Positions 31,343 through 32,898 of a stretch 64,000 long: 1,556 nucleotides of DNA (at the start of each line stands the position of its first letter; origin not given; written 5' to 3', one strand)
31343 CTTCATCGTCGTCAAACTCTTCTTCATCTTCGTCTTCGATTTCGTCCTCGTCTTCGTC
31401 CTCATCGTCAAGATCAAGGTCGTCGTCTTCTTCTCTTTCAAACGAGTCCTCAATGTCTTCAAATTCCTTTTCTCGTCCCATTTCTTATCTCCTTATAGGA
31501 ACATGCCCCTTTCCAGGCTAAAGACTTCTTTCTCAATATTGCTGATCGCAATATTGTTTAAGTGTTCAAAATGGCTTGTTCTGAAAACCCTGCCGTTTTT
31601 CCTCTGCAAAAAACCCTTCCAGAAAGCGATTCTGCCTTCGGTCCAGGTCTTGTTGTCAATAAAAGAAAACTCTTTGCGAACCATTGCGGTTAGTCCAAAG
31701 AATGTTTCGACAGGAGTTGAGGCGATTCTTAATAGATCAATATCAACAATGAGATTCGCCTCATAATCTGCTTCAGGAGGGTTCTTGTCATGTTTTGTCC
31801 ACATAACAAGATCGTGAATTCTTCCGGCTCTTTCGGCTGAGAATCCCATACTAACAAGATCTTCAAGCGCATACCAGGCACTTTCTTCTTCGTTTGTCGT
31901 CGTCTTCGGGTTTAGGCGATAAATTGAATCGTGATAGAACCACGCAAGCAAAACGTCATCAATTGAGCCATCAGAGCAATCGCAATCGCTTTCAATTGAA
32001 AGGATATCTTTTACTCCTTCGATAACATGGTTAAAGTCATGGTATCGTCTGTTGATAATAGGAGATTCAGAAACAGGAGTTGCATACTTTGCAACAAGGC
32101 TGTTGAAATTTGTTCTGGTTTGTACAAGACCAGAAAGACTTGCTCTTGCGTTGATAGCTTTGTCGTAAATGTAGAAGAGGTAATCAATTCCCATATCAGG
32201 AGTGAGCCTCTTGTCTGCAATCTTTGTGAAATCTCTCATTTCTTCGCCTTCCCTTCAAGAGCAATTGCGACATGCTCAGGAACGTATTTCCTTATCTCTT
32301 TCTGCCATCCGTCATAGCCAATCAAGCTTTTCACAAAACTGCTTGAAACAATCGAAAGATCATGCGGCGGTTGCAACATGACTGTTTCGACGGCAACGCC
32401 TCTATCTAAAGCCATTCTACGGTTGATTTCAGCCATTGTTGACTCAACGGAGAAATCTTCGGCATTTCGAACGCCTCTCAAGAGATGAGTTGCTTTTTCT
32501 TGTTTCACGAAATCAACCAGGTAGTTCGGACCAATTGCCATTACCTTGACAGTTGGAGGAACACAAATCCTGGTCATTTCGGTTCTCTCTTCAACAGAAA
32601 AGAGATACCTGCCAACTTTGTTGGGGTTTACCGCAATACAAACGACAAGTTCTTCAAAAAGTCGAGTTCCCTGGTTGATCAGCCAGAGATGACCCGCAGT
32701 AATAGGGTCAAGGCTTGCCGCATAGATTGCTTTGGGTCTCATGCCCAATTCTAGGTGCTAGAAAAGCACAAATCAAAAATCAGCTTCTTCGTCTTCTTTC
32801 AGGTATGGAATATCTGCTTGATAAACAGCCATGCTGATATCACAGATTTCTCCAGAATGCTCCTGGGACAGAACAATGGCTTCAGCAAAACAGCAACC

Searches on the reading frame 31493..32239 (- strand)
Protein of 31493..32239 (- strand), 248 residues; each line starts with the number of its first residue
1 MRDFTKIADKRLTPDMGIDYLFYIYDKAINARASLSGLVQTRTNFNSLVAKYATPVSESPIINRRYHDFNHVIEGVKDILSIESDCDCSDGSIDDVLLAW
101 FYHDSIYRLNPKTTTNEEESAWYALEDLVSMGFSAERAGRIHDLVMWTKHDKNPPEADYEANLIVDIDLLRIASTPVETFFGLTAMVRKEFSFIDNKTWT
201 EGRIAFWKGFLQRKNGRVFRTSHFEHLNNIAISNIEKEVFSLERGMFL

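Call 6: search_protein_families(library=pfam, proteins=[window:31493-32239:-], max_evalue=0.01)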
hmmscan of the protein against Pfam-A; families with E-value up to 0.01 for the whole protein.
window:31493-32239:- (248 aa): 0 families

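Call 7: search_protein_families(library=phrogs, proteins=[window:31493-32239:-], max_evalue=0.01)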
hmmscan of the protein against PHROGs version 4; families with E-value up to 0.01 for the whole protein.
window:31493-32239:- (248 aa): 1 family
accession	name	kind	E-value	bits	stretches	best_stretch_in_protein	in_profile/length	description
phrog_19425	-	other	1.7e-18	68.1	1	63-243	20-204/207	phosphohydrolase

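Call 9: search_dna_similar(query=window:31493-32239:-, collection=phages, mode=protein, max_rows=30)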
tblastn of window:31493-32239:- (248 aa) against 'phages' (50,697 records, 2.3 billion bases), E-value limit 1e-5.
Records with a match: 5; places in all: 5; records where one place covers at least 80% of the query: 0.
Best place of each record, by identity: <60% 5.
By first word of the organism name: Rhodococcus 4; Bacteriophage 1.
By host as written in the record: Rhodococcus erythropolis RIA 643 4; - 1.
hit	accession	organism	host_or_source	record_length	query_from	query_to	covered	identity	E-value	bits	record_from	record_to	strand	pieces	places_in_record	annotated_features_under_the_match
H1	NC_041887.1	Rhodococcus phage Weasels2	Rhodococcus erythropolis RIA 643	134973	63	247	75%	28.1%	6e-11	68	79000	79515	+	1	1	phosphohydrolase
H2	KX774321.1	Rhodococcus phage Weasels2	Rhodococcus erythropolis RIA 643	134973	63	247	75%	28.1%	6e-11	68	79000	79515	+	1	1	hypothetical protein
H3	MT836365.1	Bacteriophage sp.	human fecal samples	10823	63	242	73%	28.4%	3e-8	59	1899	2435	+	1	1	record has no annotation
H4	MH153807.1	Rhodococcus phage Peregrin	Rhodococcus erythropolis RIA 643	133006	63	247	75%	27.5%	3e-9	62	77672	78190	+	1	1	129: hypothetical protein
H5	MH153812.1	Rhodococcus phage Grayson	Rhodococcus erythropolis RIA 643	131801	63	247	75%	25.8%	1e-8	61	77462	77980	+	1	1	129: hypothetical protein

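Call 11: find_related_loci(query=window:31493-32239:-, collection=viral_contigs, flank=6000)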
Query window:31493-32239:- (248 aa) in viral_contigs; peptide patterns used: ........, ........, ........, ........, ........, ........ (x = any residue, [..] = any of these).
6 stretches matched a pattern; 4 encode a relative of the query (tblastn E <= 1e-3); 4 distinct loci.
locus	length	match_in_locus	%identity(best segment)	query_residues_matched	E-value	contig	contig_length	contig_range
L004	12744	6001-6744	92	1-248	8e-161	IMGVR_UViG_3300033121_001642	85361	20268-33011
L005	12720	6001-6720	90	1-240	3e-152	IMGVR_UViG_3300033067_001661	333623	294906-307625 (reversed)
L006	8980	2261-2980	56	8-248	1e-89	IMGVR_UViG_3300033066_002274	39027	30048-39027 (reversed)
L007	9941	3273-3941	50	14-239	3e-69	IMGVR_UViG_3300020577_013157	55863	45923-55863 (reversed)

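Call 19: find_related_loci(query=A1, collection=viral_contigs, flank=5000)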
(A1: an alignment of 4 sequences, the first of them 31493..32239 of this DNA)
Query A1 (248 aa) in viral_contigs; peptide patterns used: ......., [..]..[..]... (x = any residue, [..] = any of these).
72 stretches matched a pattern; 8 encode a relative of the query (tblastn E <= 1e-3); 8 distinct loci.
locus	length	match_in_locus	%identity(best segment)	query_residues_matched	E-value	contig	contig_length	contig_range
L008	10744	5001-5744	92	1-248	1e-160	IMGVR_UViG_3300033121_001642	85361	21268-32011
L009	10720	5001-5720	90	1-240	6e-152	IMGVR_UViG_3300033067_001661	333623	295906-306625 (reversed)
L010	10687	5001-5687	63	19-247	6e-102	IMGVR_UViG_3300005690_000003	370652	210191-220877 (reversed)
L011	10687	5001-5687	63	19-247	6e-102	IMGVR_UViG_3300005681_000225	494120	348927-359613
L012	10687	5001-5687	63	19-247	6e-102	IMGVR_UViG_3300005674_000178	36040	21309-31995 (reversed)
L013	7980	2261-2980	56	8-248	2e-89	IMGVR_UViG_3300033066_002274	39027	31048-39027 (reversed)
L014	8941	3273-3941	50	14-239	5e-69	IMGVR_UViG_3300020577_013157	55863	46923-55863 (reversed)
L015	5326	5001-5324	58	19-126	5e-41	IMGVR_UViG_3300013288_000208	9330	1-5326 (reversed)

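Call 20: find_related_loci(query=A1, collection=metagenome_contigs, flank=5000)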
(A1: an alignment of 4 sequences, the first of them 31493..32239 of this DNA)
Query A1 (248 aa) in metagenome_contigs; peptide patterns used: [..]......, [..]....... (x = any residue, [..] = any of these).
86 stretches matched a pattern; 2 encode a relative of the query (tblastn E <= 1e-3); 2 distinct loci.
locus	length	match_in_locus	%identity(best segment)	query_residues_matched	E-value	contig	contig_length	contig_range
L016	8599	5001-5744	90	1-248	7e-159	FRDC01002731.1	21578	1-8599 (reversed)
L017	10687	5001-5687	63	19-247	1e-102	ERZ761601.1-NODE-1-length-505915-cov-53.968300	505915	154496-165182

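Call 32: search_protein_families(library=padloc, proteins=[window:31493-32239:-], max_evalue=0.01)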
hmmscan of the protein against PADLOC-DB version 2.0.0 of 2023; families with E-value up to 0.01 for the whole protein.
window:31493-32239:- (248 aa): 0 families

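Call 33: search_protein_families(library=ncbifam, proteins=[window:31493-32239:-], max_evalue=0.01)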
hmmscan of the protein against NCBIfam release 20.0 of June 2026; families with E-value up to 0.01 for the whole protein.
window:31493-32239:- (248 aa): 0 families

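Call 36: get_annotated_region(hit=H1, flank=3000)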
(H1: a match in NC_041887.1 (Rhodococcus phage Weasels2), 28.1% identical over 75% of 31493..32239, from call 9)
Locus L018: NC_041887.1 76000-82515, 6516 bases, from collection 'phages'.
description: Rhodococcus phage Weasels2, complete genome.
organism: Rhodococcus phage Weasels2 (NCBI taxid 1897437)
taxonomy: Viruses; Duplodnaviria; Heunggongvirae; Uroviricota; Caudoviricetes; Weaselvirus; Weaselvirus weasel
host: Rhodococcus erythropolis RIA 643; source: soil; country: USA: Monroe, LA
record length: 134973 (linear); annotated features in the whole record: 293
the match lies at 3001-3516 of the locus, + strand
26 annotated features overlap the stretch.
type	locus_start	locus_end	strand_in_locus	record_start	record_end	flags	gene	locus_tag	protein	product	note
CDS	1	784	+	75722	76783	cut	-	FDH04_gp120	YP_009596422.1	RIIB lysis inhibitor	-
CDS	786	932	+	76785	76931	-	-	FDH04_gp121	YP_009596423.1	hypothetical protein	-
CDS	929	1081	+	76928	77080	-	-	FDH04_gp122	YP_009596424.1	hypothetical protein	-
tRNA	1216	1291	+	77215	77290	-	-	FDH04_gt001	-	tRNA-Thr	tRNA-Thr (tgt)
tRNA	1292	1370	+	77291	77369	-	-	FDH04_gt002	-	tRNA-Gln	tRNA-Gln (ctg)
tRNA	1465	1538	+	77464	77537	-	-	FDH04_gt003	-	tRNA-His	tRNA-His (gtg)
CDS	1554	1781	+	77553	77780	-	-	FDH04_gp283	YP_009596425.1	hypothetical protein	-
CDS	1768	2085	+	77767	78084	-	-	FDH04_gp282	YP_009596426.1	hypothetical protein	-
CDS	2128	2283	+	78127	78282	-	-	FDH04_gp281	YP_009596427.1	hypothetical protein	-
CDS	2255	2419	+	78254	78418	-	-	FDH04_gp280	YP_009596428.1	hypothetical protein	-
CDS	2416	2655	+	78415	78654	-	-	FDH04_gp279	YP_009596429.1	hypothetical protein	-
CDS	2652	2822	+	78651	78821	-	-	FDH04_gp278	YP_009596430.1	hypothetical protein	-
CDS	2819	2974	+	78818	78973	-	-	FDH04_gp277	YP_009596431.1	hypothetical protein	-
CDS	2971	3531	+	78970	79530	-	-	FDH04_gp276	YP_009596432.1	phosphohydrolase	-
CDS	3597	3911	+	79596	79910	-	-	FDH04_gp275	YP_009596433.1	hypothetical protein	-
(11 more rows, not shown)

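Call 37: find_homologous_proteins(query=window:31493-32239:-, max_evalue=0.001)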
Query window:31493-32239:- (248 aa): 13 proteins with E <= 0.001 among 467 candidates.
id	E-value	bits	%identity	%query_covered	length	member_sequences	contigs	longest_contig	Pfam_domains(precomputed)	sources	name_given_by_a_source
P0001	9.7e-152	521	90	100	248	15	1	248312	-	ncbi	-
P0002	1.5e-132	458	79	100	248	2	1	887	-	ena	-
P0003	7.1e-100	351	62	98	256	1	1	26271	-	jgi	jgi:predicted metal-dependent HD superfamily phosphohydrolase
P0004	4.4e-90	319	61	94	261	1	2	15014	-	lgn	-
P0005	1.4e-84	301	56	97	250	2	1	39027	-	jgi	-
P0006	1.1e-72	262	52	92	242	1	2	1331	-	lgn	-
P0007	7.9e-70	253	50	91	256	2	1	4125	-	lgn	-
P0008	1.9e-68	249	52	89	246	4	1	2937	-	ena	-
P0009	1.5e-67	246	52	89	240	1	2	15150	-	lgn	-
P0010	1.1e-63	233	51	91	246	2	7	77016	-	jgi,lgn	jgi:predicted metal-dependent HD superfamily phosphohydrolase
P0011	4.1e-63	231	50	91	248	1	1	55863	-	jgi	-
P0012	1.8e-61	226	49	92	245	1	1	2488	-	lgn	-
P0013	1.5e-5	43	29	78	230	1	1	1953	-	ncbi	-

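Call 38: find_encoding_contigs(protein=P0001, flank=4000, max_places=3)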
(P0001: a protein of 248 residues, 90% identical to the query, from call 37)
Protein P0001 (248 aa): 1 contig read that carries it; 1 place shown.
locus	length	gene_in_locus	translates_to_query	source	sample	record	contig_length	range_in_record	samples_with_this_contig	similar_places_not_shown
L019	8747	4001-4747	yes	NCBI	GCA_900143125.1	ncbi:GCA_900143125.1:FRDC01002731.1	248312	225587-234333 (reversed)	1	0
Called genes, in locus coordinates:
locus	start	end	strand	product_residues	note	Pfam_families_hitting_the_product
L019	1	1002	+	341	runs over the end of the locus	PF02463:SMC_N, PF13175:AAA_15 (faint), PF13476:AAA_23 (weak), PF00005:ABC_tran (faint), PF13304:AAA_21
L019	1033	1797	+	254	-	PF14528:LAGLIDADG_3 (faint)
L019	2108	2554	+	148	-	-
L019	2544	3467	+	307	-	-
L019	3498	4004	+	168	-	PF01467:CTP_transf_like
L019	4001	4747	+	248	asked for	-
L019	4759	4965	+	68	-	-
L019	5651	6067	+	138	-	PF01327:Pep_deformylase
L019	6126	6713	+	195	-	-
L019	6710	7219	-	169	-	-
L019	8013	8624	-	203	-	-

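Call 39: find_encoding_contigs(protein=P0010, flank=4000, max_places=3)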
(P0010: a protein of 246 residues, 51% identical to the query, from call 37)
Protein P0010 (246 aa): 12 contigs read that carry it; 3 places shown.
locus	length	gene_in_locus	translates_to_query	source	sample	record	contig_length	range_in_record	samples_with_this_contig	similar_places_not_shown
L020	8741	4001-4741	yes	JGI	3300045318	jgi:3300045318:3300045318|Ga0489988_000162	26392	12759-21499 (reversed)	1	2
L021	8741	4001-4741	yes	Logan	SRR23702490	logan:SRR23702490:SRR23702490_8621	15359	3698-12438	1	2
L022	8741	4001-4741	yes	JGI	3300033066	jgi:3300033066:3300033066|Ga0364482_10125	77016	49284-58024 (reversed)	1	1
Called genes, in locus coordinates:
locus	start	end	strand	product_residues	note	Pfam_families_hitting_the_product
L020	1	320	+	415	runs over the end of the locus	PF01145:Band_7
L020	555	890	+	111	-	-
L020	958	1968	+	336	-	PF02463:SMC_N, PF13476:AAA_23 (weak), PF13304:AAA_21 (faint), PF13175:AAA_15 (weak)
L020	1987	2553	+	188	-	-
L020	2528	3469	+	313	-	-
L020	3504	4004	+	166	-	PF01467:CTP_transf_like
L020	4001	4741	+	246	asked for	-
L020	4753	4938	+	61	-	-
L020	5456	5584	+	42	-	-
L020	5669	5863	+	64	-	-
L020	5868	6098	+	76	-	-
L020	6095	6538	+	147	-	PF01327:Pep_deformylase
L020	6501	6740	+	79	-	-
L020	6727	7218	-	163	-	-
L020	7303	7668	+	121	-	-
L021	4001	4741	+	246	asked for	-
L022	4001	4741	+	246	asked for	-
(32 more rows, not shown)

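Call 40: find_encoding_contigs(protein=P0004, flank=4000, max_places=2)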
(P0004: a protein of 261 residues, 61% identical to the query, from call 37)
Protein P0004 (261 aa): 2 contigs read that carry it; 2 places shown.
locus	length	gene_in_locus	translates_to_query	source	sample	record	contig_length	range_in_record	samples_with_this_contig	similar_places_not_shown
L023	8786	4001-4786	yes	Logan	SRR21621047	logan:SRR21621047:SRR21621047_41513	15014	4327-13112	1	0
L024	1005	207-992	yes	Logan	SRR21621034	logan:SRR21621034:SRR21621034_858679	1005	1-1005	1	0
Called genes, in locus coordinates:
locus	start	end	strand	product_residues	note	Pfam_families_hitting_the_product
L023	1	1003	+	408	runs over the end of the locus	PF01145:Band_7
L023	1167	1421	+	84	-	-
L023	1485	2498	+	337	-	PF02463:SMC_N (weak), PF13175:AAA_15, PF13476:AAA_23, PF13514:AAA_27 (weak), PF00005:ABC_tran (faint), PF13304:AAA_21 (faint)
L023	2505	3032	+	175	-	-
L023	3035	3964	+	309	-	-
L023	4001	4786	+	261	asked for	-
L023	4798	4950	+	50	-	-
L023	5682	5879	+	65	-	-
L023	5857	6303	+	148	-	PF01327:Pep_deformylase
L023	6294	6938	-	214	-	-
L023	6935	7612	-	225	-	-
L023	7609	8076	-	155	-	-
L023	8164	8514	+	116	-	-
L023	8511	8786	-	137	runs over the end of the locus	PF08274:Zn_Ribbon_YjdM (weak)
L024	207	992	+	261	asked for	-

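Call 41: find_encoding_contigs(protein=P0009, flank=4000, max_places=2)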
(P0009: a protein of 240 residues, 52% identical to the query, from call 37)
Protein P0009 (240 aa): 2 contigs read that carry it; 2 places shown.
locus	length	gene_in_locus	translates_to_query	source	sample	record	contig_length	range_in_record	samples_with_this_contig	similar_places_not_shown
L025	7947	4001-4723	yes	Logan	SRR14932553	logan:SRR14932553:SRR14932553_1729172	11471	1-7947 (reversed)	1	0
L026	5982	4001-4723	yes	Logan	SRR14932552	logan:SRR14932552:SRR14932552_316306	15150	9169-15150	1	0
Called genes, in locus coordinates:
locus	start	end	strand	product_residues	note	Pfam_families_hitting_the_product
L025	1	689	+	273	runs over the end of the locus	-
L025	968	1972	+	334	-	PF02463:SMC_N (faint), PF13175:AAA_15 (weak), PF13476:AAA_23, PF13304:AAA_21 (faint)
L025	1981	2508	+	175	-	-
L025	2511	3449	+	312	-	-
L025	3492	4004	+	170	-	PF01467:CTP_transf_like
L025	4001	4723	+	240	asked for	-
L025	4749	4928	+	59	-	-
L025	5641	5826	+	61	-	-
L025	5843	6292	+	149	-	PF01327:Pep_deformylase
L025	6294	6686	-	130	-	-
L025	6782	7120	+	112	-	-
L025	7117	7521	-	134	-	-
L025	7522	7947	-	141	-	?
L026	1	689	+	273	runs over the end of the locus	-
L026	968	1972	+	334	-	PF02463:SMC_N (faint), PF13175:AAA_15 (weak), PF13476:AAA_23, PF13304:AAA_21 (faint)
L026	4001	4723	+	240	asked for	-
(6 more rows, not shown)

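Call 53: search_solved_structures(query=window:31493-32239:-, max_evalue=1)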
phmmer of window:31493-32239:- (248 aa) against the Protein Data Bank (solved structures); distinct sequences matched with E-value up to 1: 0.

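Call 61: predict_structure(alignment_id=A5)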
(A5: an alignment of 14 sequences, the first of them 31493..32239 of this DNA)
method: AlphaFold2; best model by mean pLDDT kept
length: 248 residues; sequences in the alignment: 14
mean_pLDDT: 90.7   pTM: 0.88
mean pLDDT of the five models: 90.7, 90.2, 89.8, 89.4, 89.0
residues with pLDDT >= 90: 199; 70-90: 31; 50-70: 8; < 50: 10
segments of 3 or more residues with pLDDT < 50: 1-10
pLDDT, mean of each block of 10 residues (from residue 1): 46 70 95 89 97 94 95 93 83 93 92 85 97 94 96 94 97 95 96 94 96 94 96 98 90
secondary structure, 60 per line:
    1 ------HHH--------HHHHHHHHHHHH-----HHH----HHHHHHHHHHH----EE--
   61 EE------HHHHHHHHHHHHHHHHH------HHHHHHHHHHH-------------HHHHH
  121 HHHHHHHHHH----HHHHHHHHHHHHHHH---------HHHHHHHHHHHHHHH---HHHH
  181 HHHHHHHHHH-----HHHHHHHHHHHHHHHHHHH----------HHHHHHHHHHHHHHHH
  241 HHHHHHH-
elements in order: H18-29 H42-52 H69-85 H92-102 H116-130 H135-149 H159-173 H177-190 H196-214 H225-247

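Call 63: fold_search(model_id=the predicted structure, library=pdb)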
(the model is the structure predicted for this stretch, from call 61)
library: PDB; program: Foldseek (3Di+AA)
matches with E <= 10: 451; with E <= 0.001: 0
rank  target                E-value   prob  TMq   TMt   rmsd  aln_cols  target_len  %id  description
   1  3shz                  1.3e-03  1.00  0.47  0.41   6.7       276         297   12  Crystal structure of the PDE5A1 catalytic domain in complex with novel inhibitors (released 2011-08-24)
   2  7far                  1.7e-03  1.00  0.52  0.46   6.5       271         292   13  Crystal structure of PDE5A in complex with inhibitor L12 (released 2022-05-18)
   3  1rkp                  2.1e-03  1.00  0.46  0.39   7.7       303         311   12  Crystal structure of PDE5A1-IBMX (released 2004-03-30)
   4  9lss                  4.8e-03  1.00  0.53  0.47   6.9       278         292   14  The crystal structure of PDE5 with 1934 (released 2026-02-18)
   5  7faq                  4.8e-03  1.00  0.51  0.46   6.9       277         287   14  Crystal structure of PDE5A in complex with inhibitor L1 (released 2022-05-18)
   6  4ia0                  5.7e-03  1.00  0.50  0.44   9.1       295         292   14  Crystal structure of the PDE5A1 catalytic domain in complex with novel inhibitors (released 2014-01-01)
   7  2h40                  6.6e-03  1.00  0.49  0.41   6.8       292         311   12  Crystal structure of the catalytic domain of unliganded PDE5 (released 2006-06-06)
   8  4oex                  6.9e-03  1.00  0.51  0.44   7.1       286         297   12  Crystal structure of the PDE5A1 catalytic domain in complex with novel inhibitors (released 2015-04-01)
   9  6acb                  7.9e-03  1.00  0.48  0.41   7.9       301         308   13  Crystal structure of PDE5 in complex with inhibitor LW1805 (released 2018-09-19)
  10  8w4s                  8.2e-03  1.00  0.49  0.44   6.7       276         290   12  Crystal structure of PDE5A in complex with CVT-313 (released 2023-11-22)
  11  4g2y                  8.6e-03  1.00  0.52  0.45   7.1       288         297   13  Crystal structure of PDE5A complexed with its inhibitor (released 2013-06-26)
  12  6l6e                  8.6e-03  1.00  0.51  0.41   7.4       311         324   11  Human PDE5 catalytic core in complex with avanafil (released 2020-09-02)
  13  9lsm                  9.0e-03  1.00  0.49  0.44   7.0       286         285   11  The crystal structure of PDE5A with L9 (released 2025-06-18)
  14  8w4t                  9.0e-03  1.00  0.46  0.40   7.7       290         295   12  Crystal structure of PDE5A in complex with a novel inhibitor (released 2023-11-22)
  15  8wkg                  1.0e-02  1.00  0.52  0.45   7.2       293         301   13  Rational Design of Highly Selective PDE5 inhibitors for the Treatment of Idiopathic Pulmonary Fibrosis (released 2024-10-02)
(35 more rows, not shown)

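Call 75: find_related_loci(query=A5, collection=genome_contigs, flank=5000)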
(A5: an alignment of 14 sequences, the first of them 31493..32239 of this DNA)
Query A5 (248 aa) in genome_contigs; peptide patterns used: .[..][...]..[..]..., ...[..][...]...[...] (x = any residue, [..] = any of these).
10 stretches matched a pattern, but none encodes a relative of the query by tblastn (E <= 1e-3).

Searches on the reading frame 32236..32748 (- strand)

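Call 6: search_protein_families(library=pfam, proteins=[window:32236-32748:-], max_evalue=0.01)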
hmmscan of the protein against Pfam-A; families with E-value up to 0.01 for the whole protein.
window:32236-32748:- (170 aa): 1 family
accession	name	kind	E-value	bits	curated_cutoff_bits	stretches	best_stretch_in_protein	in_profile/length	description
PF01467.32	CTP_transf_like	-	5.6e-13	49.7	21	1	12-137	5-128/133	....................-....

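Call 7: search_protein_families(library=phrogs, proteins=[window:32236-32748:-], max_evalue=0.01)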
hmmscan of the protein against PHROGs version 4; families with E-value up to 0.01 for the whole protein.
window:32236-32748:- (170 aa): 1 family
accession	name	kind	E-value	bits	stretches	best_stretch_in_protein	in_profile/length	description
phrog_29208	-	unknown function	6.2e-25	88.8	1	6-168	5-159/163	-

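Call 32: search_protein_families(library=padloc, proteins=[window:32236-32748:-], max_evalue=0.01)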
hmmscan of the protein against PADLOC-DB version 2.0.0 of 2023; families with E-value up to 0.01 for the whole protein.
window:32236-32748:- (170 aa): 0 families

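Call 33: search_protein_families(library=ncbifam, proteins=[window:32236-32748:-], max_evalue=0.01)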
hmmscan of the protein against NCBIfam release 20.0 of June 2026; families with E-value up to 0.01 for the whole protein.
window:32236-32748:- (170 aa): 3 families
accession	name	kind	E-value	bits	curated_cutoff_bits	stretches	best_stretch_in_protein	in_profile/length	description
TIGR01510.1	coaD_prev_kdtB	equivalog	3.2e-37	127.9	103.3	1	7-166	2-153/155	pantetheine-phosphate adenylyltransferase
TIGR00125.1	cyt_tran_rel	domain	2.1e-11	43.8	27.7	1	8-63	3-60/65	adenylyltransferase/cytidyltransferase family protein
NF000842.0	PRK00071.2-1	equivalog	0.00049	19.8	167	1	7-63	5-59/191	nicotinate-nucleotide adenylyltransferase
